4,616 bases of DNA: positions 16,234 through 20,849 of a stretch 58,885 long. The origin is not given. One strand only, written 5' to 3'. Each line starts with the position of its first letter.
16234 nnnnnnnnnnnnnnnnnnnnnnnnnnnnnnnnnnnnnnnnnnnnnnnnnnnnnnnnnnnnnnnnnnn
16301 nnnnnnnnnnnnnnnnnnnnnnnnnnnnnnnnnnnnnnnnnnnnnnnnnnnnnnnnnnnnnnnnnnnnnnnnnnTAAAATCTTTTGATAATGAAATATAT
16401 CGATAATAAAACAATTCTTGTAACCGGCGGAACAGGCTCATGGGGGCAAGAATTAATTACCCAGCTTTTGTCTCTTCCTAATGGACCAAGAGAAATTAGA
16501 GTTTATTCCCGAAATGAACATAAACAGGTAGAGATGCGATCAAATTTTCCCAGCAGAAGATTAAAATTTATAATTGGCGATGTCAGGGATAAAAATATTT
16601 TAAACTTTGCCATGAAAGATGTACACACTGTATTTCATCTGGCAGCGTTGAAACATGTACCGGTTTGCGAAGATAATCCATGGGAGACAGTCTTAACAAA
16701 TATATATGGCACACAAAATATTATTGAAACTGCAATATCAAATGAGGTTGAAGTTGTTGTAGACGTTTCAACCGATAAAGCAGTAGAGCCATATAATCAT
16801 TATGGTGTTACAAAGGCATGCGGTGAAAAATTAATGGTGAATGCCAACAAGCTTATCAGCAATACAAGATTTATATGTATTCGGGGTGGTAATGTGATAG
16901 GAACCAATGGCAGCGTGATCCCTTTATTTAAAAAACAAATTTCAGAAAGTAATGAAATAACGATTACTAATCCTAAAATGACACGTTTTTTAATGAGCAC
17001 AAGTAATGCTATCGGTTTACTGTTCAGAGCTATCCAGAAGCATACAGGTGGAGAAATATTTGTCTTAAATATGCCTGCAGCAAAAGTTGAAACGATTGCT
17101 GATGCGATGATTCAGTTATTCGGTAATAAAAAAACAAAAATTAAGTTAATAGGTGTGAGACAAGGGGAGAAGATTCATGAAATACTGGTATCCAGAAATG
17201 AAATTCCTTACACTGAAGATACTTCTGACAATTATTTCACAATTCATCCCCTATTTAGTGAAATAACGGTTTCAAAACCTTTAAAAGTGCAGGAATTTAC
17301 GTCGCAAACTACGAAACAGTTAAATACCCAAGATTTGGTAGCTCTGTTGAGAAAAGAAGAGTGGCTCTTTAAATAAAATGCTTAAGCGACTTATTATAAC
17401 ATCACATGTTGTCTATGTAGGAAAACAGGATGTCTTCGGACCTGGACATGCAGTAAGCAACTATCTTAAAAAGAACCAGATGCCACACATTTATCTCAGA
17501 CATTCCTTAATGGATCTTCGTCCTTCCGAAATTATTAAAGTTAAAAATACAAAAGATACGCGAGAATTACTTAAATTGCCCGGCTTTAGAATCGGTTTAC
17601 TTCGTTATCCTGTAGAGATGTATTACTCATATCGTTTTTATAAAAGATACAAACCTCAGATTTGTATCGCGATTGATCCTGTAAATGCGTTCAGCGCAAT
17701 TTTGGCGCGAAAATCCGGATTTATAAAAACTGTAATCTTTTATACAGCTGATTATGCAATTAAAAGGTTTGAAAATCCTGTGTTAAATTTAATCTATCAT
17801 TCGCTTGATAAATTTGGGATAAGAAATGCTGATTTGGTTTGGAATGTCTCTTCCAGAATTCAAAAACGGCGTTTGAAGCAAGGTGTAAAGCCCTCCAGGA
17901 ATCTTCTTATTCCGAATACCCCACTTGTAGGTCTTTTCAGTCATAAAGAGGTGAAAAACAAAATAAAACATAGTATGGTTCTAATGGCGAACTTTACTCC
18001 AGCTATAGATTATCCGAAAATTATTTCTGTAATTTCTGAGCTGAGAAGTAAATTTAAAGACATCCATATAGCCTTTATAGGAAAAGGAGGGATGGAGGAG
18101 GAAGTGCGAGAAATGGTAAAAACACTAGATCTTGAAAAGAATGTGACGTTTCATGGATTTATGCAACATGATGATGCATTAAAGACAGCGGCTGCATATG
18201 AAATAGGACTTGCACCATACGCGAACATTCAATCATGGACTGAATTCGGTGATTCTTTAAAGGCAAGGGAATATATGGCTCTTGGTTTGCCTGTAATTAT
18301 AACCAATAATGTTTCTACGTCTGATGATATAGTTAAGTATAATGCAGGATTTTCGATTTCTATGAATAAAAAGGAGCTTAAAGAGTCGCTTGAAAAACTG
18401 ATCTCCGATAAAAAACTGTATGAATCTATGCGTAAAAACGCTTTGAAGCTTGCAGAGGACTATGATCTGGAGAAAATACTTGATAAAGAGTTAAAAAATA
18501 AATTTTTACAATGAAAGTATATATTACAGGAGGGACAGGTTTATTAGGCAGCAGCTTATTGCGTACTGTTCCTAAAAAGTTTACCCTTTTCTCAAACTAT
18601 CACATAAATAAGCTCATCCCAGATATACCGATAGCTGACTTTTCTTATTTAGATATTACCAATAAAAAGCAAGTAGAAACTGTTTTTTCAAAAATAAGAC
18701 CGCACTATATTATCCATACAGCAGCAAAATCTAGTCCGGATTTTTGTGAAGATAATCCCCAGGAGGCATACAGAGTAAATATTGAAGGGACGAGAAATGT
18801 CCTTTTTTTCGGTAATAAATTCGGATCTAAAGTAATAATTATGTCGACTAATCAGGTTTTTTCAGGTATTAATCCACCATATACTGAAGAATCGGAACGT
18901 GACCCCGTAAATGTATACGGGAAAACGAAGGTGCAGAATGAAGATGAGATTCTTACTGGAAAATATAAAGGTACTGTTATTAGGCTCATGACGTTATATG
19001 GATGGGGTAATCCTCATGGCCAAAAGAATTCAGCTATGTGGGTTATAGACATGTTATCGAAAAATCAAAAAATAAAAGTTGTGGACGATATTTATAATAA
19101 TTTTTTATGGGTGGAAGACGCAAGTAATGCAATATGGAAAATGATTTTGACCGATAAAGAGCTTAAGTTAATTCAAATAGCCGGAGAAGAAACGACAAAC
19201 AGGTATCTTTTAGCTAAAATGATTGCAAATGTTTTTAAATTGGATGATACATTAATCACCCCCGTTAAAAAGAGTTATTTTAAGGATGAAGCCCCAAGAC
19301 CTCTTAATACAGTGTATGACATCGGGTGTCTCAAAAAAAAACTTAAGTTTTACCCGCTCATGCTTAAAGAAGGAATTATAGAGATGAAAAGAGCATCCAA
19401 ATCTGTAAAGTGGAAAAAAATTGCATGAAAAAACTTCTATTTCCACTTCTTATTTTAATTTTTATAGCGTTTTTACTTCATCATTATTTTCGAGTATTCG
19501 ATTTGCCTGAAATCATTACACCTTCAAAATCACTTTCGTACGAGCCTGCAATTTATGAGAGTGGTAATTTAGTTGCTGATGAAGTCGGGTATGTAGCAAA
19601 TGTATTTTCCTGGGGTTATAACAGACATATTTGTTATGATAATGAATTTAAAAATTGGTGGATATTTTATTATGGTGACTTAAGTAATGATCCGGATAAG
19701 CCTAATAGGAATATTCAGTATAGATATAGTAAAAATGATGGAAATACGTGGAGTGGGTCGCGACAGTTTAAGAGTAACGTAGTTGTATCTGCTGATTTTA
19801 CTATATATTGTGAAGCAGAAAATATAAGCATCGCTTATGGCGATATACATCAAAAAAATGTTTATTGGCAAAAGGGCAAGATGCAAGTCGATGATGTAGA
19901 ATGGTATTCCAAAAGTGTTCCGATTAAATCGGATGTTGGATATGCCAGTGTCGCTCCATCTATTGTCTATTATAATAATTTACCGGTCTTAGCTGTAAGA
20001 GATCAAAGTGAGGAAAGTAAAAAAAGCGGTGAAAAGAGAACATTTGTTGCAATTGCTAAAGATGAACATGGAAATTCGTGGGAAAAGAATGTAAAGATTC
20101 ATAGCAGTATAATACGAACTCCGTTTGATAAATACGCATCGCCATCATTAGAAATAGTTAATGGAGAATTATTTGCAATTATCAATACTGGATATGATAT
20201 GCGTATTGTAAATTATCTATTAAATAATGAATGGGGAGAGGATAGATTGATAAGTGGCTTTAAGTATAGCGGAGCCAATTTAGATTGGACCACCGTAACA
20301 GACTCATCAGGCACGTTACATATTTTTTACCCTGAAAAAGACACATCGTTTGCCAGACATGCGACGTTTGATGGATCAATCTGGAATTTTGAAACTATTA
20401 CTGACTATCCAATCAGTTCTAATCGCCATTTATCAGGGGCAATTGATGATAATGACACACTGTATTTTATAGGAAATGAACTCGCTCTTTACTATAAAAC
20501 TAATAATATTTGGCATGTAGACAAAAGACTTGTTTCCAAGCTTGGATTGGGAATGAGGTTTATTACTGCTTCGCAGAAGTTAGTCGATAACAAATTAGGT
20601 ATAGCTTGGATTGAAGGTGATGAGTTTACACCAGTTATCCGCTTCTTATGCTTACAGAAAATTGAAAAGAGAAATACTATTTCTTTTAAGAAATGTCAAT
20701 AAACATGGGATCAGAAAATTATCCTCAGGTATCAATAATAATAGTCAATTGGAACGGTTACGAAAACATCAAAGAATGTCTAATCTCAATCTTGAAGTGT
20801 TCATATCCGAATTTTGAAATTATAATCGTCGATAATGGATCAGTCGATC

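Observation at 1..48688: About 47-kb surface-glycan super-locus with ~10 GT-C-fold membrane enzymes in a probable reduced-genome (CPR) bacterium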

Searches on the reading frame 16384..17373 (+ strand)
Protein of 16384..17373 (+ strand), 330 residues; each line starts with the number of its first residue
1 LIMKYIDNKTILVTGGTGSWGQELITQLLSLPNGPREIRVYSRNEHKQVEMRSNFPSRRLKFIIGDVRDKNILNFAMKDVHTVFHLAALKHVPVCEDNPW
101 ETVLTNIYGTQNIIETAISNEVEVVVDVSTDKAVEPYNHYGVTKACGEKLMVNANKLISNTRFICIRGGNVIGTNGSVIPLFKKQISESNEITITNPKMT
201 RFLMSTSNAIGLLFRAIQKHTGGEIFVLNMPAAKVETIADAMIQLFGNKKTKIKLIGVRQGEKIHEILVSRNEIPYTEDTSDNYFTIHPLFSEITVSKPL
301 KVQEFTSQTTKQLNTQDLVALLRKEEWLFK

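Call 5: search_protein_families(library=pfam, proteins=[window:16384-17373:+], max_evalue=0.01)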
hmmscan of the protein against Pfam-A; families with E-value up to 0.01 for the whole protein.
window:16384-17373:+ (330 aa): 9 families
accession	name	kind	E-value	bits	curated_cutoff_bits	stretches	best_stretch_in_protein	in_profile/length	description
PF02719.21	Polysacc_synt_2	-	3.5e-95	319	20.2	1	11-284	1-289/293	Polysaccharide biosynthesis protein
PF01370.27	Epimerase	-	6.7e-24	85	20.9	1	11-219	1-227/240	NAD dependent epimerase/dehydratase family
PF01073.25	3Beta_HSD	-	1.6e-20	73.7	22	1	12-136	1-122/280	3-beta hydroxysteroid dehydrogenase/isomerase family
PF16363.11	GDP_Man_Dehyd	-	4.1e-16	59.8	27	1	12-131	1-130/332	GDP-mannose 4,6 dehydratase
PF04321.23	RmlD_sub_bind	-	6.4e-10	39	27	1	10-193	2-174/287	RmlD substrate binding domain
PF07993.18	NAD_binding_4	-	9.7e-09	35.2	20.1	1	13-135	1-141/258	Male sterility protein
PF13460.12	NAD_binding_10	-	9.2e-07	29.3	27.2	1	15-134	1-102/184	NAD(P)H-binding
PF05368.20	NmrA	-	1.6e-06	28.4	27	1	8-88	2-78/298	NmrA-like family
PF08659.16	KR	-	0.00057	20.3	22.6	1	10-104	2-109/180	KR domain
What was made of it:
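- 16384..17376 (+): UDP-GlcNAc 4,6-dehydratase-like (PseB/FnlA type). PF02719 3.5e-95 (call 5).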

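Call 54: search_protein_families(library=ncbifam, proteins=[window:16384-17373:+], max_evalue=0.00001)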
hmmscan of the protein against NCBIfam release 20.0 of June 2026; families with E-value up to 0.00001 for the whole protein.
window:16384-17373:+ (330 aa): 16 families
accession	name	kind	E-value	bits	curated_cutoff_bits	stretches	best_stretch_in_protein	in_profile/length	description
TIGR03589.1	PseB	equivalog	3.8e-93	312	407.75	1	6-298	2-290/324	UDP-N-acetylglucosamine 4,6-dehydratase (inverting)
TIGR04130.1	FnlA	equivalog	1.5e-78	264.1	730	1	7-314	3-317/337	UDP-N-acetylglucosamine 4,6-dehydratase/5-epimerase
TIGR04180.1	EDH_00030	hypoth_equivalog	5.7e-18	65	475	1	11-132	1-123/297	NAD-dependent 4,6-dehydratase LegB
NF041293.1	G6PDh_Azf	equivalog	5.3e-15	55.5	400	1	8-137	2-122/252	NAD-dependent glucose-6-phosphate dehydrogenase Azf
TIGR02622.1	CDP_4_6_dhtase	equivalog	1.5e-14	53.9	278.45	1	7-135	3-134/352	CDP-glucose 4,6-dehydratase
TIGR03466.1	HpnA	hypoth_equivalog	1.9e-13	50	367.65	1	10-135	2-118/327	hopanoid-associated sugar epimerase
TIGR01181.1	dTDP_gluc_dehyt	equivalog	4.4e-13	49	365.1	1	11-133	2-128/321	dTDP-glucose 4,6-dehydratase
TIGR01179.1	galE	equivalog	3.9e-12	45.7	262.3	1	11-175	2-180/332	UDP-glucose 4-epimerase GalE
NF043036.1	ErythonDh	equivalog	9.7e-12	44.7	325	1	11-270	3-288/321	D-erythronate dehydrogenase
NF042423.1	oxyalk_red_Shew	equivalog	2.4e-10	40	580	1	9-156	9-161/331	2-alkyl-3-oxoalkanoate reductase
NF007956.0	PRK10675.1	subfamily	2.3e-08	33.6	394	1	11-127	3-121/338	UDP-glucose 4-epimerase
NF052578.1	StrlDmthSdmBMthl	equivalog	4.8e-08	33.1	600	1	10-135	2-118/328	sterol demethylase protein SdmB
NF042422.1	oxyalk_red_OleD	equivalog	5.2e-08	32.6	580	1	11-133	3-113/329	2-alkyl-3-oxoalkanoate reductase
NF005539.0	PRK07201.1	equivalog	9.6e-08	31.2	549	1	11-120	3-115/657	SDR family oxidoreductase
TIGR01214.1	rmlD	equivalog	1.1e-07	31.3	224.05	1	10-176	1-155/285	dTDP-4-dehydrorhamnose reductase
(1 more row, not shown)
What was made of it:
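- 16384..17376 (+): PseB 3.8e-93 (call 54).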

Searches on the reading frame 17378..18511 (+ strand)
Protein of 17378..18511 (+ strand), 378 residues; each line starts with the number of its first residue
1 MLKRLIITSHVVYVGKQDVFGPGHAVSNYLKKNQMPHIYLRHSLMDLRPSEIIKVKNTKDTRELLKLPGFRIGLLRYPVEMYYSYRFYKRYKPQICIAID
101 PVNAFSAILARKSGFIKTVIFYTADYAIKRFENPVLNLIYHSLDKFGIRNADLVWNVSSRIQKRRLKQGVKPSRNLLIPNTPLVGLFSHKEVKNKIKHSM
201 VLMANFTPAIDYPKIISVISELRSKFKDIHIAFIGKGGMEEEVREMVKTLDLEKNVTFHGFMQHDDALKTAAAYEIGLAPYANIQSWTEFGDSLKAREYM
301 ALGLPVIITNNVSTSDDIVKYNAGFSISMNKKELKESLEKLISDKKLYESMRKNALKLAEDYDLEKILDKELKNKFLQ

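Call 5: search_protein_families(library=pfam, proteins=[window:17378-18511:+], max_evalue=0.01)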
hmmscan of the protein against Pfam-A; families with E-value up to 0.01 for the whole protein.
window:17378-18511:+ (378 aa): 4 families
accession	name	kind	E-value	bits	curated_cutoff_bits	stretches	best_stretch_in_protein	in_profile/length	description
PF00534.26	Glycos_transf_1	-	6.5e-18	65.3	26.4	1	192-356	10-170/172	Glycosyl transferases group 1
PF13692.12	Glyco_trans_1_4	-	3.4e-13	50.5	27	1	216-344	21-142/142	Glycosyl transferases group 1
PF13439.12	Glyco_transf_4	-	0.00055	20.4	28.5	1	73-180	53-164/170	Glycosyltransferase Family 4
PF13579.12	Glyco_trans_4_4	-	0.0019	19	29.7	1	86-180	65-157/158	Glycosyl transferase 4-like domain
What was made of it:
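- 17378..18514 (+): GT4 glycosyltransferase. PF00534 6.5e-18 (call 5).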

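Call 79: search_protein_families(library=ncbifam, proteins=[window:17378-18511:+], max_evalue=1e-10)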
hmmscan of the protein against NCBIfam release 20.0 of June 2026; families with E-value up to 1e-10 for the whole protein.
window:17378-18511:+ (378 aa): 2 families
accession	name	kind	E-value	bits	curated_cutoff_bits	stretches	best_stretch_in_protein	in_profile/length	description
NF047880.1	glyco_SdgA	exception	1.4e-14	53.6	800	1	188-370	306-482/488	serine-aspartate repeat adhesin O-glycosyltransferase SdgA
TIGR03999.1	thiol_BshA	equivalog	4e-12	45.8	273.7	1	140-370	134-365/375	N-acetyl-alpha-D-glucosaminyl L-malate synthase BshA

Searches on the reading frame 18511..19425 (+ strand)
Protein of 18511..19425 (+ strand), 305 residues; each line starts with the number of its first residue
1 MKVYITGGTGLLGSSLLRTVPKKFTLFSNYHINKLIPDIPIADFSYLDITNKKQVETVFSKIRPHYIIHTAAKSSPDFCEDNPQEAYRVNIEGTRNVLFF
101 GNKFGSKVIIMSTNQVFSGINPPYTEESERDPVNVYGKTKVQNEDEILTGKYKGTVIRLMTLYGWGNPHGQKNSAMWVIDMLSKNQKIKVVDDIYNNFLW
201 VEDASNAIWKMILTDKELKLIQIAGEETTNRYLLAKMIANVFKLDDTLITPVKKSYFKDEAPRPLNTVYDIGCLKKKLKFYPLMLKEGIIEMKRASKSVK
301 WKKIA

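Call 5: search_protein_families(library=pfam, proteins=[window:18511-19425:+], max_evalue=0.01)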
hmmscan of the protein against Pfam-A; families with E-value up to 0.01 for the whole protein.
window:18511-19425:+ (305 aa): 6 families
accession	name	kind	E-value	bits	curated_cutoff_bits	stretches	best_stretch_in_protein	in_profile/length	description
PF04321.23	RmlD_sub_bind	-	1.7e-46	159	27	1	1-291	1-280/287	RmlD substrate binding domain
PF01370.27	Epimerase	-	6.7e-27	94.9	20.9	1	3-214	1-227/240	NAD dependent epimerase/dehydratase family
PF16363.11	GDP_Man_Dehyd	-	1.4e-18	67.9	27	1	5-243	2-268/332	GDP-mannose 4,6 dehydratase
PF02719.21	Polysacc_synt_2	-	1e-13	51.6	20.2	1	3-213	1-218/293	Polysaccharide biosynthesis protein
PF01073.25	3Beta_HSD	-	8.2e-09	35.3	22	1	5-218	2-232/280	3-beta hydroxysteroid dehydrogenase/isomerase family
PF07993.18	NAD_binding_4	-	1.6e-06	27.9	20.1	1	66-197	91-241/258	Male sterility protein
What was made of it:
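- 18511..19428 (+): RmlD-like 4-keto-sugar reductase. PF04321 1.7e-46 (call 5).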

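Call 54: search_protein_families(library=ncbifam, proteins=[window:18511-19425:+], max_evalue=0.00001)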
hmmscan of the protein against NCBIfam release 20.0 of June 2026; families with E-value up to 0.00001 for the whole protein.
window:18511-19425:+ (305 aa): 10 families
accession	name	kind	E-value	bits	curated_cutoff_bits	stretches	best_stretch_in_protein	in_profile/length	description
TIGR01214.1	rmlD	equivalog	7.3e-43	146.7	224.05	1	2-279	1-268/285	dTDP-4-dehydrorhamnose reductase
TIGR01179.1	galE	equivalog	1.9e-13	50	262.3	1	2-150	1-158/332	UDP-glucose 4-epimerase GalE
NF007440.0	PRK09987.1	equivalog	2.1e-13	50.2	308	1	42-197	34-185/299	dTDP-4-dehydrorhamnose reductase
TIGR01181.1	dTDP_gluc_dehyt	equivalog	1.4e-12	47.4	365.1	1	3-254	2-273/321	dTDP-glucose 4,6-dehydratase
TIGR03589.1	PseB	equivalog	9.4e-11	41.2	407.75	1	3-193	7-195/324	UDP-N-acetylglucosamine 4,6-dehydratase (inverting)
NF007490.0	PRK10084.1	subfamily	3.7e-08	32.7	649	1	1-101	1-111/361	dTDP-glucose 4,6-dehydratase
TIGR02197.1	heptose_epim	equivalog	1.3e-07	31.1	274.6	1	4-148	2-150/316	ADP-glyceromanno-heptose 6-epimerase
NF043036.1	ErythonDh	equivalog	2.6e-07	30.2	325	1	1-144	1-157/321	D-erythronate dehydrogenase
NF007582.0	PRK10217.1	equivalog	3.3e-06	26.4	698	0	2-98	3-109/355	dTDP-glucose 4,6-dehydratase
TIGR02622.1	CDP_4_6_dhtase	equivalog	6.3e-06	25.6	278.45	0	25-116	43-132/352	CDP-glucose 4,6-dehydratase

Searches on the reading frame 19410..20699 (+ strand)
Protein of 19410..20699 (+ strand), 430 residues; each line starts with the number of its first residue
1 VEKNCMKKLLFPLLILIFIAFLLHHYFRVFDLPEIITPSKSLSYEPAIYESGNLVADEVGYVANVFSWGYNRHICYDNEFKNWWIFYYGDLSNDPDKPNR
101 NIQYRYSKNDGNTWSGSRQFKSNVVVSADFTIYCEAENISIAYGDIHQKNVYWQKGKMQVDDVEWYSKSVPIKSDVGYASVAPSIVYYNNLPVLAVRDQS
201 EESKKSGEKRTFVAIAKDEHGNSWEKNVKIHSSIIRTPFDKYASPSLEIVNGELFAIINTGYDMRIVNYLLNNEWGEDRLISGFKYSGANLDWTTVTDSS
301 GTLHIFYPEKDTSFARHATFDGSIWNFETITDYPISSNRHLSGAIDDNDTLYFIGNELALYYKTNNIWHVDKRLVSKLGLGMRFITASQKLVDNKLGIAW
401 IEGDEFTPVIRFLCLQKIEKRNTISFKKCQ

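Call 5: search_protein_families(library=pfam, proteins=[window:19410-20699:+], max_evalue=0.01)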
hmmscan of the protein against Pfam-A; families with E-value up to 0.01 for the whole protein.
window:19410-20699:+ (430 aa): 0 families

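Call 11: search_protein_families(library=ncbifam, proteins=[window:19410-20699:+], max_evalue=1)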
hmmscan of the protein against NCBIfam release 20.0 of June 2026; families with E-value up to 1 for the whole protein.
window:19410-20699:+ (430 aa): 0 families

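Call 64: search_solved_structures(query=window:19410-20699:+, max_evalue=1)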
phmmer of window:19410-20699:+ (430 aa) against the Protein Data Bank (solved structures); distinct sequences matched with E-value up to 1: 2.
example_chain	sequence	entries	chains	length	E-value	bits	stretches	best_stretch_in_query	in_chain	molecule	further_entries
8g1l_A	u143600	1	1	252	0.54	12.1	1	89-252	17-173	Accumulation associated protein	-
7sie_A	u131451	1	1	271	0.65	11.9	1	89-252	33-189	Accumulation associated protein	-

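Call 100: search_protein_families(library=pfam, alignment_id=A5, max_evalue=1)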
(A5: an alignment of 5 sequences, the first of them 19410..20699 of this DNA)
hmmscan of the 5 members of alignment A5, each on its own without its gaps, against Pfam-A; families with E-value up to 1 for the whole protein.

A. member 1, window:19410-20699:+ (430 aa): 1 family
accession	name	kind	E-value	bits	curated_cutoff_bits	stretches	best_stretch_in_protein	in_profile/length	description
PF21471.3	Reelin_subrepeat-B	-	0.14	12.4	27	1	92-124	50-82/127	Reelin subrepeat B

B. families by the number of members that match (of 5 scanned): 8 families
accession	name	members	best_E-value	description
PF13088.12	BNR_2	3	6.2e-06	BNR repeat-like domain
PF02012.26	BNR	3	0.016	BNR/Asp-box repeat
PF15892.11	BNR_4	1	0.0086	BNR repeat-containing family member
PF24058.1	DUF7359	1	0.032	Domain of unknown function (DUF7359)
PF16288.11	DUF4934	1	0.091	Domain of unknown function (DUF4934)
PF21471.3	Reelin_subrepeat-B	1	0.14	Reelin subrepeat B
PF17472.7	DUF5425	1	0.27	Family of unknown function (DUF5425)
PF18974.5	DUF5710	1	0.56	Domain of unknown function (DUF5710)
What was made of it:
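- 19410..20702 (+): Membrane-anchored BNR/Asp-box beta-propeller-like protein. BNR_2 in 3 of 5 family members, best 6e-6 (call 100).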

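Call 101: search_solved_structures(query=A5, max_evalue=10)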
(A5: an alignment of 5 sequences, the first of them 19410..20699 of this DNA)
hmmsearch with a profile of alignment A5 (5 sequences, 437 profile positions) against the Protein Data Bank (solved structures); distinct sequences matched with E-value up to 10: 3.
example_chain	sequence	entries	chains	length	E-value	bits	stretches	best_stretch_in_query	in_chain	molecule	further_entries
5cj9_A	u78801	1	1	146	1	11.2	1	275-380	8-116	Arginine repressor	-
8tm9_A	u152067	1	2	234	1.6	10.7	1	12-59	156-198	D_3_633_8x peptide bound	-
8tlp_A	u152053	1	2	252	1.8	10.4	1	12-59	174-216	D_3_633_8x, no peptide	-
